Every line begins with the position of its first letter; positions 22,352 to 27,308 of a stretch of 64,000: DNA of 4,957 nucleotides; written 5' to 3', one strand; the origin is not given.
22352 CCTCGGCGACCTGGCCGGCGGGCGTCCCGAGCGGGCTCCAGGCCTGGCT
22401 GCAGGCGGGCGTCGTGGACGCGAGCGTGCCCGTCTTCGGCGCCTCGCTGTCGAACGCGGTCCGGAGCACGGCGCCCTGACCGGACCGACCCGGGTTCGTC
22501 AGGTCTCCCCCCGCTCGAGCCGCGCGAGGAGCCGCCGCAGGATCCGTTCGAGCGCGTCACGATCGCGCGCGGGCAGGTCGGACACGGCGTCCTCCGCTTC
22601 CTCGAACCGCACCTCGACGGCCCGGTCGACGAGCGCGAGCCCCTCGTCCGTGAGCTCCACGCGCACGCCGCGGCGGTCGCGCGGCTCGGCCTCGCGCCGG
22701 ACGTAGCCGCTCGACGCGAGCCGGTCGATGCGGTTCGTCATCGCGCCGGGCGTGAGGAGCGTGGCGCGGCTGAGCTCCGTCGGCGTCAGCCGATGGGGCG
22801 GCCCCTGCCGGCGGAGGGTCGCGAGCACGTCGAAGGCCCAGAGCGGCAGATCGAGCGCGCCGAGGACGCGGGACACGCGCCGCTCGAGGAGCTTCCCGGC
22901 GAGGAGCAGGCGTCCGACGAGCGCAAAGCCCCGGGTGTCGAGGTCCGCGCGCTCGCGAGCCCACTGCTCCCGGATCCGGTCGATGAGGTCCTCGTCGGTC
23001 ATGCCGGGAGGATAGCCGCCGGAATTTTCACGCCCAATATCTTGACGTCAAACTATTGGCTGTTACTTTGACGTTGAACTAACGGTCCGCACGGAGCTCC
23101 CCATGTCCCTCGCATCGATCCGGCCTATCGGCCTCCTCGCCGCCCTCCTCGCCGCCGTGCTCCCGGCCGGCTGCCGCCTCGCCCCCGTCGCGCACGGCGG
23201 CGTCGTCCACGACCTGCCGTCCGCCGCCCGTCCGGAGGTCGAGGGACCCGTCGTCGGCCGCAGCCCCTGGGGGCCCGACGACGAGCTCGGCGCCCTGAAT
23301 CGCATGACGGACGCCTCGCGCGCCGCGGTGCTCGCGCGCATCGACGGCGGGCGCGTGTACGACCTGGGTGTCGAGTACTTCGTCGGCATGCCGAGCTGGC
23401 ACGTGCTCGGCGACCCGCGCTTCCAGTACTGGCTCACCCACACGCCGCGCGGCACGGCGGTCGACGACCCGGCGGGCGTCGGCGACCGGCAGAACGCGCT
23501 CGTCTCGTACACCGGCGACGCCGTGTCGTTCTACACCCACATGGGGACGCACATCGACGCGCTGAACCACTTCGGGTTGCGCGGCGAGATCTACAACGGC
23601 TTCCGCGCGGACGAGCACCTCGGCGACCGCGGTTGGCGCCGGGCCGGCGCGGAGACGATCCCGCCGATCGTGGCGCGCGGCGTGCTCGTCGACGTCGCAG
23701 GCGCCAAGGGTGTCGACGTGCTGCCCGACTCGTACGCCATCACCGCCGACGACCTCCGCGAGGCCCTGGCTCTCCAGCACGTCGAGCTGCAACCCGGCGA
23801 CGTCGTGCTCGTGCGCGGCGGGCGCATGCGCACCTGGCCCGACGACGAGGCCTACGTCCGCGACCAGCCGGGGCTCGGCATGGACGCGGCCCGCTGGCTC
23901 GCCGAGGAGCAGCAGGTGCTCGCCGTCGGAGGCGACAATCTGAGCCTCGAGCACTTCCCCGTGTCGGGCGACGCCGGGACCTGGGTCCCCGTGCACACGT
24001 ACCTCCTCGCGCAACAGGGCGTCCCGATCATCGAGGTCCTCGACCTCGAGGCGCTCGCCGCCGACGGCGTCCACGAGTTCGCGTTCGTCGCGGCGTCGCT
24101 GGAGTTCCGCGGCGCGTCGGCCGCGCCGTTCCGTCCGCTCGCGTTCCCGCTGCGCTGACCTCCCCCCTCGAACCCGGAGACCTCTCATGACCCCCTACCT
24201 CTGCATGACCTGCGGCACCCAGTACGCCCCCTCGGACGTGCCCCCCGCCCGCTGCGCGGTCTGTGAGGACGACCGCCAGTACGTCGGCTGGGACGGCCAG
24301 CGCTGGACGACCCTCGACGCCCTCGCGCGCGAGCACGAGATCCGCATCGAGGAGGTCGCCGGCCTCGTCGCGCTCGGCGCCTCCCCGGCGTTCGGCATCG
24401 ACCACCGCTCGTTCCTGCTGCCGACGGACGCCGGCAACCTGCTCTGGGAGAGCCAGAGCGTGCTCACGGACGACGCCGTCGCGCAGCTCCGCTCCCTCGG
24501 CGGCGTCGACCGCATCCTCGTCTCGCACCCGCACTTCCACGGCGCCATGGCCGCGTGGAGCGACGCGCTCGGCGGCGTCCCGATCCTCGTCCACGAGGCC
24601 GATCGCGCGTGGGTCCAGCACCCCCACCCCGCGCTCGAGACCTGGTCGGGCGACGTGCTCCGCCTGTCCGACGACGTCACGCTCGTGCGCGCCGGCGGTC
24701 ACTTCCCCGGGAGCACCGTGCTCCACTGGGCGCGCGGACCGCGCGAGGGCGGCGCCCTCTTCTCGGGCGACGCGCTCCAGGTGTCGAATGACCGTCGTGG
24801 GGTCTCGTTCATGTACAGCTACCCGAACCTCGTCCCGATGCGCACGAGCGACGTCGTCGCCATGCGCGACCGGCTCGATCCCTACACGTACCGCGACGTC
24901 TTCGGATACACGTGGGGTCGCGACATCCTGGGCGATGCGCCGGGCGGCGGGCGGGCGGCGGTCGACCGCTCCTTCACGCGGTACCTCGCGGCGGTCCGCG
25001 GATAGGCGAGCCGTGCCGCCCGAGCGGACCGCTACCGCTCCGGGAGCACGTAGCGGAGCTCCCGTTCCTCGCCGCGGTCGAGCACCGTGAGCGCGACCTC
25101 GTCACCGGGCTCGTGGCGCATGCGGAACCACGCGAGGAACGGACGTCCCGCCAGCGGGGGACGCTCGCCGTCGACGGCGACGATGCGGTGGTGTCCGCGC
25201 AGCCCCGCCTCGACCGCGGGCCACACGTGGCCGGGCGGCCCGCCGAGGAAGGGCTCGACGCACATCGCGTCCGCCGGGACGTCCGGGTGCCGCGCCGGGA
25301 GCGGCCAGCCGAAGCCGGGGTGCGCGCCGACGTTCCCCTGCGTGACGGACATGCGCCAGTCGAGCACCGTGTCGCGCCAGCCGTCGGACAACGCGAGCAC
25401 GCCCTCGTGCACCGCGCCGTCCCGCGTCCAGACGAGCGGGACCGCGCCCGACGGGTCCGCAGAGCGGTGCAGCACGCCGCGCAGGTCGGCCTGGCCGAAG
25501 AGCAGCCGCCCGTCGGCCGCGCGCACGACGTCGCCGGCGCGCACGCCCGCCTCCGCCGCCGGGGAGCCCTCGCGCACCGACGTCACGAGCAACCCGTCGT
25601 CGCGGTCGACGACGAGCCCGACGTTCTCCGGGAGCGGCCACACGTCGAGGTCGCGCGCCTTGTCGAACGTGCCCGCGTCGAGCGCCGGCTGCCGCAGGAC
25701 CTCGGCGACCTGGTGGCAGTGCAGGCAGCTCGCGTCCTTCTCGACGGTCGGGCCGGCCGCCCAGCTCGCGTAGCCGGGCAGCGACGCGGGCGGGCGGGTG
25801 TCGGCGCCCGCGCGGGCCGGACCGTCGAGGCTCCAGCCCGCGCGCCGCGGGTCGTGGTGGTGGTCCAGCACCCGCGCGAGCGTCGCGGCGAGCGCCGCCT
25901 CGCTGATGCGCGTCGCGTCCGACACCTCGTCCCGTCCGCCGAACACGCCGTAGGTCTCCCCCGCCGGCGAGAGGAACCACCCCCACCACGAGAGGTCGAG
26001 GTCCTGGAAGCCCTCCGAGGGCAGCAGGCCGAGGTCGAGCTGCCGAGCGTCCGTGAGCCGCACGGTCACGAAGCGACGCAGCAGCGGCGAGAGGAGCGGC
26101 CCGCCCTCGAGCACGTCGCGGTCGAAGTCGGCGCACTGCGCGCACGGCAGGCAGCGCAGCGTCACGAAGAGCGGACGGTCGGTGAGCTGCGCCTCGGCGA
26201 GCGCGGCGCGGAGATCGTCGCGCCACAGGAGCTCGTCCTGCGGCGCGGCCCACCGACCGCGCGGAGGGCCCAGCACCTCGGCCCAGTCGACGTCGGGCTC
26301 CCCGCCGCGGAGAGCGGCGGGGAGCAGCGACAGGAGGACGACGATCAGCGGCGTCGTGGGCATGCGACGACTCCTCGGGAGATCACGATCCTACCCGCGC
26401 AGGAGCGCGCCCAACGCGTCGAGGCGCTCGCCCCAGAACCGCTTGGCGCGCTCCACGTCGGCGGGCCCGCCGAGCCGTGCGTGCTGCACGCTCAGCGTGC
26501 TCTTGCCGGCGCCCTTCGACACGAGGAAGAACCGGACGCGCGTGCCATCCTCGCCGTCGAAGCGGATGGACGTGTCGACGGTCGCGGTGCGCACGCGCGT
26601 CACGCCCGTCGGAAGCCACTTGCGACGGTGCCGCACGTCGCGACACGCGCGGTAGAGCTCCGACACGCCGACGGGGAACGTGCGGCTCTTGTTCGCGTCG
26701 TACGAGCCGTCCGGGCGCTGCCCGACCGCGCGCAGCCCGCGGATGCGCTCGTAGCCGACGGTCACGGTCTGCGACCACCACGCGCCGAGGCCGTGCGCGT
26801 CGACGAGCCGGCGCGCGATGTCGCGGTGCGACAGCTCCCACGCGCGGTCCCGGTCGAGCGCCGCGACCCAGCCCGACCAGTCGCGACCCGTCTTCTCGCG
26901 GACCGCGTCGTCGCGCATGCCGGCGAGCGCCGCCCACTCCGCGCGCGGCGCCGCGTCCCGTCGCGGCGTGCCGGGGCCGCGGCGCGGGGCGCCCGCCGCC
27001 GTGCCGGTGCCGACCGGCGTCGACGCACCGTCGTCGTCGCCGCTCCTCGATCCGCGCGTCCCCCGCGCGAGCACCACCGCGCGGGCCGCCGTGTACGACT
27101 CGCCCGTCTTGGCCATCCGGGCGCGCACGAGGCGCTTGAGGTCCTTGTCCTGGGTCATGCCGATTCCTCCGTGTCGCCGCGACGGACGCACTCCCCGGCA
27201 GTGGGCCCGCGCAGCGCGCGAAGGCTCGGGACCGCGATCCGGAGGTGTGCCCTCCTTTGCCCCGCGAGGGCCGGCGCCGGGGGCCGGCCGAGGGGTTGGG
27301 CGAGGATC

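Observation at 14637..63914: A module of about 120 aa ending in an invariant proline forms the C-terminus of at least five unrelated exoenzymes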

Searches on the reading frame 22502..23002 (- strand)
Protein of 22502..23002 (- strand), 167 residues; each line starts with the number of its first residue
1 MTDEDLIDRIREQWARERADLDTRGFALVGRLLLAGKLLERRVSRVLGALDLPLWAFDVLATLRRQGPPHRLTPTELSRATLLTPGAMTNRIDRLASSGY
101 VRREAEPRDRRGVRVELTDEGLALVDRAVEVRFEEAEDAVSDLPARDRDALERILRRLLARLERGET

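Call 46: search_protein_families(library=pfam, proteins=[window:22502-23002:-], max_evalue=0.001)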
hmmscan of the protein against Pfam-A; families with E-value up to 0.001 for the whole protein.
window:22502-23002:- (167 aa): 6 families
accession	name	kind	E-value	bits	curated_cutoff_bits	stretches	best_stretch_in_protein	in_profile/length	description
PF12802.13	MarR_2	-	2.5e-14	53.6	27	1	51-111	2-60/61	MarR family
PF01047.28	MarR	-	6.6e-11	42.4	24.6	1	57-113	6-59/59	MarR family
PF13412.12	HTH_24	-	0.00017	21.6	21.9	1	71-102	17-48/48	Winged helix-turn-helix DNA-binding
PF13463.12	HTH_27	-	0.00026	21.6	22.2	1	61-121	10-68/68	Winged helix DNA-binding domain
PF13601.12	HTH_34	-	0.00062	20.3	27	1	70-129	13-73/80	Winged helix DNA-binding domain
PF09339.16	HTH_IclR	-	0.00068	19.8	22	1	56-104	5-51/52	IclR helix-turn-helix domain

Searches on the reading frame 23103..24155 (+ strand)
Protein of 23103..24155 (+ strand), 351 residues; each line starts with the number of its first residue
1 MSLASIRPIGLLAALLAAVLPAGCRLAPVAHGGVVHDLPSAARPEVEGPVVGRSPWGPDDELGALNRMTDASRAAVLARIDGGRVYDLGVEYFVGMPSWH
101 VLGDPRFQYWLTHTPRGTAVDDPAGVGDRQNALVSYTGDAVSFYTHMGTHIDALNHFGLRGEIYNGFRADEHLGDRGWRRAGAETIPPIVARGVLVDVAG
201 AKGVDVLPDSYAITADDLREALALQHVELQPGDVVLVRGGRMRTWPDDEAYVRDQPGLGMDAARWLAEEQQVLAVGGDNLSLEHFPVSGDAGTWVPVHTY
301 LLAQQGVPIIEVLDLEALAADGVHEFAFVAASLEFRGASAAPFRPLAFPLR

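Call 46: search_protein_families(library=pfam, proteins=[window:23103-24155:+], max_evalue=0.001)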
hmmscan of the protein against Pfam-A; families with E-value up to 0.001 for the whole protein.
window:23103-24155:+ (351 aa): 1 family
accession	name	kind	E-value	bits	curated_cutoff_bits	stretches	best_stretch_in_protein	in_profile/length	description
PF04199.19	Cyclase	-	1.4e-28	100.3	23.1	1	86-284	1-142/142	Putative cyclase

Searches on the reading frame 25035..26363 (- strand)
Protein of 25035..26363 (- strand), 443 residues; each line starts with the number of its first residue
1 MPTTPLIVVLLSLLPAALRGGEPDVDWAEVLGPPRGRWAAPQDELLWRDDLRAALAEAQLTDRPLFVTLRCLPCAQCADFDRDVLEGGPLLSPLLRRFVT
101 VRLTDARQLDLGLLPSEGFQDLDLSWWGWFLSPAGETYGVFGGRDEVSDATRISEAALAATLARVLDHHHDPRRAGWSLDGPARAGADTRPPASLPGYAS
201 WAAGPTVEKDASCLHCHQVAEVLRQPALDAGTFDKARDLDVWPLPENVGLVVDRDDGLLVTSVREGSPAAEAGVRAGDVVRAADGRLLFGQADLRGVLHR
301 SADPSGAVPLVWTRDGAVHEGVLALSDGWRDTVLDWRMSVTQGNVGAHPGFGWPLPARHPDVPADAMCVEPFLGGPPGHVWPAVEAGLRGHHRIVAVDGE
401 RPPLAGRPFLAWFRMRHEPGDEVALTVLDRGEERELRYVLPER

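Call 46: search_protein_families(library=pfam, proteins=[window:25035-26363:-], max_evalue=0.001)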
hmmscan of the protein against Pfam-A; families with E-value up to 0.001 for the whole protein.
window:25035-26363:- (443 aa): 4 families
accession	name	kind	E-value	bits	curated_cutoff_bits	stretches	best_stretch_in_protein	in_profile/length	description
PF13180.12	PDZ_2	-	1.6e-13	51.2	27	1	251-318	7-73/80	PDZ domain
PF17820.7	PDZ_6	-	3.2e-11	43.2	27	1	260-299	2-41/54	PDZ domain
PF13899.12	Thioredoxin_7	-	2.6e-09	37.5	27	1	47-105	2-60/83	Thioredoxin-like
PF00595.29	PDZ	-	1.1e-05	26.2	23.2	0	252-286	18-55/81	PDZ domain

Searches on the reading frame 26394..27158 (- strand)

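Call 46: search_protein_families(library=pfam, proteins=[window:26394-27158:-], max_evalue=0.001)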
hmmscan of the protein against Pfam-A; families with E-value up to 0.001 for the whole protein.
window:26394-27158:- (255 aa): 1 family
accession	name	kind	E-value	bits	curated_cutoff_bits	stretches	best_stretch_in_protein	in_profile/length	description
PF14117.11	DUF4287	-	8.2e-05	23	27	1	84-131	7-53/60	Domain of unknown function (DUF4287)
